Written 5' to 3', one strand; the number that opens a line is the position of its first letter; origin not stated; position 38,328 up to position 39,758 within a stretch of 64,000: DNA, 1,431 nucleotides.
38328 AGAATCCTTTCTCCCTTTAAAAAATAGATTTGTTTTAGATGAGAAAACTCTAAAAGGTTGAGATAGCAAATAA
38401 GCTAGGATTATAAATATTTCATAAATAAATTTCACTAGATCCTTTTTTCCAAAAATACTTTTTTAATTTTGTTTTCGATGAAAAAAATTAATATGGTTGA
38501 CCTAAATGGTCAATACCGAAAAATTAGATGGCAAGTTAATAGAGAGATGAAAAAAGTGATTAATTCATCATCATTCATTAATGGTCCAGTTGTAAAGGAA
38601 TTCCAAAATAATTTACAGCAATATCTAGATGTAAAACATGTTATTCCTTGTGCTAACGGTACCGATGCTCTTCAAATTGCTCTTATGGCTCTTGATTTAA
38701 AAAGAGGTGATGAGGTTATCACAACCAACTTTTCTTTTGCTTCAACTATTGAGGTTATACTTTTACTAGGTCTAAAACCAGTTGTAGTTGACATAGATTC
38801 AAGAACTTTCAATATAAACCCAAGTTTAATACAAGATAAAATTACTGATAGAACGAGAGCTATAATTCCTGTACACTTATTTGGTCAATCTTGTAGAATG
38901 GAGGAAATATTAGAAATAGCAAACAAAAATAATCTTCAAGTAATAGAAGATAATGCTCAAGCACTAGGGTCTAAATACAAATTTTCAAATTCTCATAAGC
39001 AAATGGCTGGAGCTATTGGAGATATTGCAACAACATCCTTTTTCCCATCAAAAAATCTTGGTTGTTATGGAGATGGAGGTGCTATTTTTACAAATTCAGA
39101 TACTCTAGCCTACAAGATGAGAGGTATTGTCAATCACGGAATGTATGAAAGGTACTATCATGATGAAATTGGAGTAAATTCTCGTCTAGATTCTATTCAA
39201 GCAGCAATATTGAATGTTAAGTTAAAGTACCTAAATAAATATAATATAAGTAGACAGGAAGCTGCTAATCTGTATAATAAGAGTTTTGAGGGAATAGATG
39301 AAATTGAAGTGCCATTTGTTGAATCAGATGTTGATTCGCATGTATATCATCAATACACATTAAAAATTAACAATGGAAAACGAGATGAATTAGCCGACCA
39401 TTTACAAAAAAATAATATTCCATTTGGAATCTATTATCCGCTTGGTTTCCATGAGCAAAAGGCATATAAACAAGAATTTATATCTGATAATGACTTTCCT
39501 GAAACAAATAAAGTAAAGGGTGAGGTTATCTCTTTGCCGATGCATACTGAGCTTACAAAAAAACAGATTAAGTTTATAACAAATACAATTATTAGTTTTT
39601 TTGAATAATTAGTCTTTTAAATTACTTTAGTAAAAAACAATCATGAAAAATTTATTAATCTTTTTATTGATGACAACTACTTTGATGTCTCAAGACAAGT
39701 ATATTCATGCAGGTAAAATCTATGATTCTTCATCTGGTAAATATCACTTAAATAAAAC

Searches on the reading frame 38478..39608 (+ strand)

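Call 68: search_protein_families(library=pfam, proteins=[window:38478-39608:+])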
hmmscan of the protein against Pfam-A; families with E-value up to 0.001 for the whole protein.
window:38478-39608:+ (376 aa): 4 families
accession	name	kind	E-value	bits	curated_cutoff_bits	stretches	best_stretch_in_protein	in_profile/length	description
PF01041.23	DegT_DnrJ_EryC1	-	1.8e-112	376.6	19.8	1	19-371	6-359/360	DegT/DnrJ/EryC1/StrS aminotransferase family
PF00155.27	Aminotran_1_2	-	1.6e-10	41.2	19.7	1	33-284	38-301/361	Aminotransferase class I and II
PF01212.27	Beta_elim_lyase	-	1.4e-07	31.6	27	1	36-215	31-221/288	Beta-eliminating lyase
PF00266.25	Aminotran_5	-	1.4e-06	27.9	21.5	1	39-165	45-182/371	Aminotransferase class-V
